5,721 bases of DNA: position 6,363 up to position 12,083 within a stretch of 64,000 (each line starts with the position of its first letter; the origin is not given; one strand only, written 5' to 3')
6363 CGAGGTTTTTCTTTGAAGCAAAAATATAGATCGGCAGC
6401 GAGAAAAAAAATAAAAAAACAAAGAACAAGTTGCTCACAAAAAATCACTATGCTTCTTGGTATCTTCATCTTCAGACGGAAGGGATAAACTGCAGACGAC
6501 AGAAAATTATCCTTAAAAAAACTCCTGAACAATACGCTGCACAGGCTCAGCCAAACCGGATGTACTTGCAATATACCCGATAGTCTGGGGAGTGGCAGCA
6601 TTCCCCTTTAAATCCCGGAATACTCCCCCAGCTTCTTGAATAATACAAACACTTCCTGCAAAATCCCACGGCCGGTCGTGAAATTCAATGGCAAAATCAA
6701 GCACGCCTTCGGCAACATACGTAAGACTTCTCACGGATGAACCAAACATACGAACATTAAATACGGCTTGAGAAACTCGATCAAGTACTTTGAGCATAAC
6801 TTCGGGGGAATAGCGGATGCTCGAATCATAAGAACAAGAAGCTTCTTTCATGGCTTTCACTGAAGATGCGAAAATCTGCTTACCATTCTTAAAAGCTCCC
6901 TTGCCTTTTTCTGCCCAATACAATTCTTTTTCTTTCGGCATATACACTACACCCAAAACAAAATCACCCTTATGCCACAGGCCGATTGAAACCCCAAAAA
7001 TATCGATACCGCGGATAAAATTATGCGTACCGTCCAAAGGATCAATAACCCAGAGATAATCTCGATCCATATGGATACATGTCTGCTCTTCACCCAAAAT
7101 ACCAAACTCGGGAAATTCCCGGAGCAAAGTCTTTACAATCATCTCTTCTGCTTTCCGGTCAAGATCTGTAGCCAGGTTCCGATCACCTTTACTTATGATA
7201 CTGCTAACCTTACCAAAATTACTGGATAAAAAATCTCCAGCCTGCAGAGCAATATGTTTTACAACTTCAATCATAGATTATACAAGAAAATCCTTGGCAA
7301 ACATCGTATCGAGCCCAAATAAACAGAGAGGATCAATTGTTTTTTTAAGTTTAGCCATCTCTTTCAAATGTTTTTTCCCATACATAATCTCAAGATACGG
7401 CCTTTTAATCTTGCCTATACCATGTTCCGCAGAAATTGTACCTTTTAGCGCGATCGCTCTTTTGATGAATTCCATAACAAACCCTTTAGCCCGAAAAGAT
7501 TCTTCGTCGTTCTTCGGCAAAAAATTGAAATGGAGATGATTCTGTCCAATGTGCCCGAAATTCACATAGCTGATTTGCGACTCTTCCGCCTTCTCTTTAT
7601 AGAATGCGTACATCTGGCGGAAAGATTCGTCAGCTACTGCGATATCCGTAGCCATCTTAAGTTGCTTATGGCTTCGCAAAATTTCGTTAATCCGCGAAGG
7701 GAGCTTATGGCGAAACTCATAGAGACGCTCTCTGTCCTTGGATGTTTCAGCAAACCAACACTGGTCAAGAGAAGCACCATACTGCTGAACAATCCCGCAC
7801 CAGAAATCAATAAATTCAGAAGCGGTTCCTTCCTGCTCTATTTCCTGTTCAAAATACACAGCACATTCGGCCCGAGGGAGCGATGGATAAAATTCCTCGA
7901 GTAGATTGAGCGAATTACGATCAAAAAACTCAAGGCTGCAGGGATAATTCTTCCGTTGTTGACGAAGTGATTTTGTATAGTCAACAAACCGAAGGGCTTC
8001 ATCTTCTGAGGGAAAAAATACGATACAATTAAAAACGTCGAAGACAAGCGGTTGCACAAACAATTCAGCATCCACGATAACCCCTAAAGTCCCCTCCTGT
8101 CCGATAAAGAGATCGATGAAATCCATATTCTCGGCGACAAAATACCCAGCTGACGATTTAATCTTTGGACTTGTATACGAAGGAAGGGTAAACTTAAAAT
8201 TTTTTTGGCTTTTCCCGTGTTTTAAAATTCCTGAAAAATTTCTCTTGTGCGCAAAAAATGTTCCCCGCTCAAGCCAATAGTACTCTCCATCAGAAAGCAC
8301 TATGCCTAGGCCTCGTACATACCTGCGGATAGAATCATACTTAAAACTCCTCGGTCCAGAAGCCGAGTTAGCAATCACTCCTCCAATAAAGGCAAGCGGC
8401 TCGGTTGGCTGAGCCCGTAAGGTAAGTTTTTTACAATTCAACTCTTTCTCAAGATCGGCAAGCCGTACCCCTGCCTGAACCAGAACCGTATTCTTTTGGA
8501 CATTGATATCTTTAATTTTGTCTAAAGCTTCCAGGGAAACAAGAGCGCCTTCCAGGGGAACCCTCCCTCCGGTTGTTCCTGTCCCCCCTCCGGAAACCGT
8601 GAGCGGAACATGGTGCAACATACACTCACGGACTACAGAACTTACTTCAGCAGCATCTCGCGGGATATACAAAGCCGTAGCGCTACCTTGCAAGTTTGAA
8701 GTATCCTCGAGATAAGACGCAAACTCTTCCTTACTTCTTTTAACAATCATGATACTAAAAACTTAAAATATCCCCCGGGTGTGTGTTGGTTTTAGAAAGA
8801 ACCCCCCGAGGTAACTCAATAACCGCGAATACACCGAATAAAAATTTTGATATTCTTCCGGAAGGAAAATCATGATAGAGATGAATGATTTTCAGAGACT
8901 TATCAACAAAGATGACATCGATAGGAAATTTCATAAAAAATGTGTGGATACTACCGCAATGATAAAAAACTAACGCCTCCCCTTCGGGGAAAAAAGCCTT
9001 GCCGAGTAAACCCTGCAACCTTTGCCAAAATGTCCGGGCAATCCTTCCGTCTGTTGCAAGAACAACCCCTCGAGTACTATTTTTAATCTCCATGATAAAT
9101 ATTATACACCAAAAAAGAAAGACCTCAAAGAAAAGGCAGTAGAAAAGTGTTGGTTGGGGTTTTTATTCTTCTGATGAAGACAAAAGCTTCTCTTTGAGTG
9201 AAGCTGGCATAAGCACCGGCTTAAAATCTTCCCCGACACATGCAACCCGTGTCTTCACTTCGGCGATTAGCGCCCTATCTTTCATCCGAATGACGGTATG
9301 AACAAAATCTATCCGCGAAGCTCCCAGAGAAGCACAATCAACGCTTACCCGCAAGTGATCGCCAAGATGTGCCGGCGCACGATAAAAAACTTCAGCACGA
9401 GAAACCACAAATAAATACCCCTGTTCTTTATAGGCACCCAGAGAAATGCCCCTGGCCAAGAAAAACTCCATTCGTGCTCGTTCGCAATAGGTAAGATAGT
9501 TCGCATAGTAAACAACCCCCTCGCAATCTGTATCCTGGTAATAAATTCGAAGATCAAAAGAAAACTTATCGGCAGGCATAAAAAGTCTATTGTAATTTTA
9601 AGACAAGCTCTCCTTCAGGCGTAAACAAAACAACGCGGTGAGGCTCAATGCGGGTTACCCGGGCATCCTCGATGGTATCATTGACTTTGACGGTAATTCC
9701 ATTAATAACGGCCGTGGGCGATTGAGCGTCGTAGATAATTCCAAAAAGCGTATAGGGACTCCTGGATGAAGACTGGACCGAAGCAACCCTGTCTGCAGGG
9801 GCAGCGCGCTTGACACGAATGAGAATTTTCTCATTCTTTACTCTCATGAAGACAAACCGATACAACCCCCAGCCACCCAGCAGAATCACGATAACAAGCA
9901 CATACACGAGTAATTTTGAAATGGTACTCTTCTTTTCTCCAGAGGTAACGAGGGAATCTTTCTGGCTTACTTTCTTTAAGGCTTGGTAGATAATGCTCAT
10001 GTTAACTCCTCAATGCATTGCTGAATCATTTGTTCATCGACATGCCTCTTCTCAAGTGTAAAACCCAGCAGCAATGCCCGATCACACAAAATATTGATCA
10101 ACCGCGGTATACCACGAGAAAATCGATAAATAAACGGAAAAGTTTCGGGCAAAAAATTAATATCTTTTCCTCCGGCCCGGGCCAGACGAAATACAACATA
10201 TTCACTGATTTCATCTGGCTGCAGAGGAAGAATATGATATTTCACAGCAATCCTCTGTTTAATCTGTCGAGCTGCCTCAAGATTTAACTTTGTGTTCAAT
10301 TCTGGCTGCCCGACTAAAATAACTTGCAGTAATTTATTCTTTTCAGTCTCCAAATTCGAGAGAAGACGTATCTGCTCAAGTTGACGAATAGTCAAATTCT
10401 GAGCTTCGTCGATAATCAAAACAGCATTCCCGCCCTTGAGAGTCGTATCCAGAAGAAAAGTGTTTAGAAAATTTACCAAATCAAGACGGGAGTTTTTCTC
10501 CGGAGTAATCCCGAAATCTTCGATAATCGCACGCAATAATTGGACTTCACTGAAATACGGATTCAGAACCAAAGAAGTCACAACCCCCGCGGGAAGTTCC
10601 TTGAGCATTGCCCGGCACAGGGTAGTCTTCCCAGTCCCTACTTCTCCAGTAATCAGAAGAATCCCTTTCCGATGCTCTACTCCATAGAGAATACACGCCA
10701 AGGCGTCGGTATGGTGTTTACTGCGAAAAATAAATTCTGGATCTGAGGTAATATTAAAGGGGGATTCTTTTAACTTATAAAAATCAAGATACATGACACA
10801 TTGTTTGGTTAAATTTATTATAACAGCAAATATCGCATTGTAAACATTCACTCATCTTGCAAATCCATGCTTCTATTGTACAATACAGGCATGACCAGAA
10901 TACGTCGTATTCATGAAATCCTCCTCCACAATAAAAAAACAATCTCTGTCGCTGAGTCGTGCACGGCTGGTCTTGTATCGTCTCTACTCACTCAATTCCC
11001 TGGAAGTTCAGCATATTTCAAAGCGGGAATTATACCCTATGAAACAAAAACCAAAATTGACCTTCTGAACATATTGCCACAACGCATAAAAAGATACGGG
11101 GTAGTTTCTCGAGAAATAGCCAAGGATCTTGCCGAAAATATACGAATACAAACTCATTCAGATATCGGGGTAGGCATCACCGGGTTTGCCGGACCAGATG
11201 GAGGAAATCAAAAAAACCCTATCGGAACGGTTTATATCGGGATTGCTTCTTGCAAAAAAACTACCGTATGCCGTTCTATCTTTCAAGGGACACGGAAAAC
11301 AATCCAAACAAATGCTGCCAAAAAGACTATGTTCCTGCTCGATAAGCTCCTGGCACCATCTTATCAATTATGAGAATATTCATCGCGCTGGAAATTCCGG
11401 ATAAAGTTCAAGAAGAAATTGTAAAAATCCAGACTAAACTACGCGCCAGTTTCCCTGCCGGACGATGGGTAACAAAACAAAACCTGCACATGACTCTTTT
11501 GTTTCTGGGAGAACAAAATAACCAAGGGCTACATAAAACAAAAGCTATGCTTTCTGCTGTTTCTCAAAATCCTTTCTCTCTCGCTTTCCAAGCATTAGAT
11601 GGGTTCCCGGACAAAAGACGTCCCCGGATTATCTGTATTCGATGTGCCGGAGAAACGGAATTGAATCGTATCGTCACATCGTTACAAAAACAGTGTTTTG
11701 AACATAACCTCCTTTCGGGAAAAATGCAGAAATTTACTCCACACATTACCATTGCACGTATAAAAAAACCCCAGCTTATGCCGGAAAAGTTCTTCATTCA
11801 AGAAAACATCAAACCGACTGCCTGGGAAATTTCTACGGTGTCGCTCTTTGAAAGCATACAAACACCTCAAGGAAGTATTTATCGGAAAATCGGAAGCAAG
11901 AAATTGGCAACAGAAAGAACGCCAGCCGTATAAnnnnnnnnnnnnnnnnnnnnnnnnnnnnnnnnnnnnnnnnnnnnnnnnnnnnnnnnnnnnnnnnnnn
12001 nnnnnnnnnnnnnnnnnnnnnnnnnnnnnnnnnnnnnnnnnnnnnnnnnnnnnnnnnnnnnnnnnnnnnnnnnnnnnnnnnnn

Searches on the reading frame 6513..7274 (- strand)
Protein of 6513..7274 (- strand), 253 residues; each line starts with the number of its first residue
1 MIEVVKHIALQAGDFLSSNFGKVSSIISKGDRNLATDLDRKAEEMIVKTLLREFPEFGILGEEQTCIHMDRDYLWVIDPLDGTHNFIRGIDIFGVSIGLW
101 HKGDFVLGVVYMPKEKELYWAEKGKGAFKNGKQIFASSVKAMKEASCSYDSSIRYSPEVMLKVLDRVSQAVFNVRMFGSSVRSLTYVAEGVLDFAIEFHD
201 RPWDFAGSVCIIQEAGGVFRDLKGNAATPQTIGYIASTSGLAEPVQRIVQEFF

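Call 17: search_protein_families(library=pfam, proteins=[window:6513-7274:-], max_evalue=0.0001)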
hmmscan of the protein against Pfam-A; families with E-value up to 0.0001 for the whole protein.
window:6513-7274:- (253 aa): 1 family
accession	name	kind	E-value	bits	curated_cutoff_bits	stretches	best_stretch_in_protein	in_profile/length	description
PF00459.30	Inositol_P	-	2.2e-58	198.3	27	1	3-242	7-259/271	Inositol monophosphatase family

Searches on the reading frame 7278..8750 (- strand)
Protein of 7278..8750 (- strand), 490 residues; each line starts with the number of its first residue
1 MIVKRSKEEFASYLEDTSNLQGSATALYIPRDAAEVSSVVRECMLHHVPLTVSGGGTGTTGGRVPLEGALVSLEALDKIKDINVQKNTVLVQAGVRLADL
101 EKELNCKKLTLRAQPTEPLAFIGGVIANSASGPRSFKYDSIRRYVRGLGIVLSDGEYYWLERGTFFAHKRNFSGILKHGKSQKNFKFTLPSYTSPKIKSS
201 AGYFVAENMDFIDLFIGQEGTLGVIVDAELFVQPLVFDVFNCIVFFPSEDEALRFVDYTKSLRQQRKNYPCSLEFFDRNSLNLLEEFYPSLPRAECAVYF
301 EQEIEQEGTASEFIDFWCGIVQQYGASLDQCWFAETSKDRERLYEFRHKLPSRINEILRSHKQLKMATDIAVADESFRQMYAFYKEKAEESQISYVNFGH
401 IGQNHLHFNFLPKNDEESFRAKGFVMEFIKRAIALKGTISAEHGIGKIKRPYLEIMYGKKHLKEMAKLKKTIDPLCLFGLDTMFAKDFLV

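Call 17: search_protein_families(library=pfam, proteins=[window:7278-8750:-], max_evalue=0.0001)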
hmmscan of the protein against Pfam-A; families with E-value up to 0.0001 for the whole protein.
window:7278-8750:- (490 aa): 2 families
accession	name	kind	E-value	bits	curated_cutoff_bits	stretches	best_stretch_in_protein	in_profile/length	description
PF02913.24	FAD-oxidase_C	-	3.1e-38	132.3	21.2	1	243-474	9-239/248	FAD linked oxidases, C-terminal domain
PF01565.28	FAD_binding_4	-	5.5e-28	97.8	26.4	1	26-160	3-138/139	FAD binding domain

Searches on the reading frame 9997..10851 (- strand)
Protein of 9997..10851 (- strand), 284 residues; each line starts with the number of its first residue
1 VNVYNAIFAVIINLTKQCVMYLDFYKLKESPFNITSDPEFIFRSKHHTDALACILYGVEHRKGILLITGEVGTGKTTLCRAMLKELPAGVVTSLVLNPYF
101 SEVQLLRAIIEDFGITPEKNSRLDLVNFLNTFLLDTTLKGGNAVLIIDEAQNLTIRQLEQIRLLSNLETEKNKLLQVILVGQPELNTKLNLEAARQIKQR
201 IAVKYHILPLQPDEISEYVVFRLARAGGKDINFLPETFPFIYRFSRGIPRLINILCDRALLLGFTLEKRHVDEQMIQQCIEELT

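Call 17: search_protein_families(library=pfam, proteins=[window:9997-10851:-], max_evalue=0.0001)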
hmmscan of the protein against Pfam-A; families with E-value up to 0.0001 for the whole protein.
window:9997-10851:- (284 aa): 8 families
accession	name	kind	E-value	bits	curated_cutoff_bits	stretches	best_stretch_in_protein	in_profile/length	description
PF13401.12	AAA_22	-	6.6e-29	101.3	27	1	60-189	3-130/130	AAA domain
PF13191.12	AAA_16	-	1.7e-10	42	32.6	1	47-174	8-164/167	AAA ATPase domain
PF02367.23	TsaE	-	1.3e-05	25.5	26.6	1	44-93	3-53/128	Threonylcarbamoyl adenosine biosynthesis protein TsaE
PF13245.12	AAA_19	-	2.4e-05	25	25.1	0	142-182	91-125/134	AAA domain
PF13173.12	AAA_14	-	2.9e-05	24.5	27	1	63-214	3-127/129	AAA domain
PF13604.12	AAA_30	-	5.5e-05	23.4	27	0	59-183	15-125/191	AAA domain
PF02562.22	PhoH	-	7.6e-05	22.7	27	0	142-160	120-138/205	PhoH-like protein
PF09848.15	SLFN-g3_helicase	-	9.3e-05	22.3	24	0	63-160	2-104/354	Schlafen group 3, DNA/RNA helicase domain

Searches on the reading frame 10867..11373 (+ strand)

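Call 17: search_protein_families(library=pfam, proteins=[window:10867-11373:+], max_evalue=0.0001)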
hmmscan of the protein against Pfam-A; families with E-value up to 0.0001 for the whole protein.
window:10867-11373:+ (168 aa): 1 family
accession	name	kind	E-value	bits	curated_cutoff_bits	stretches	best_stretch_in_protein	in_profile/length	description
PF02464.23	CinA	-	1.7e-47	161.4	23.5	1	14-161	7-154/155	Competence-damaged protein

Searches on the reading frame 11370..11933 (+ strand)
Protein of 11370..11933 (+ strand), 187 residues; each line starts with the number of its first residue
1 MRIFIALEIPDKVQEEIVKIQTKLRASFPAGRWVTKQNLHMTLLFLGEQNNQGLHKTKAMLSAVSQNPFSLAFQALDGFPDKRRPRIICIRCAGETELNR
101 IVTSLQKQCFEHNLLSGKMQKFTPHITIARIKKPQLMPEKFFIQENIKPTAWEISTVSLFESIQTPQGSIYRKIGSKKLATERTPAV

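Call 17: search_protein_families(library=pfam, proteins=[window:11370-11933:+], max_evalue=0.0001)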
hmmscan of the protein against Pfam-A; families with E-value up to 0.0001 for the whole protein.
window:11370-11933:+ (187 aa): 3 families
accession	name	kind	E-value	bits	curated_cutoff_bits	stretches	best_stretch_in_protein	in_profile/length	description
PF02834.22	LigT_PEase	-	3.5e-23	82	23.3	2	7-88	1-86/87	LigT like Phosphoesterase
PF13563.12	2_5_RNA_ligase2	-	2.1e-12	47.8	27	1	10-160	2-146/152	2'-5' RNA ligase superfamily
PF10469.15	AKAP7_NLS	-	2.9e-10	40.8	24.4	1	4-134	4-152/208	AKAP7 2'5' RNA ligase-like domain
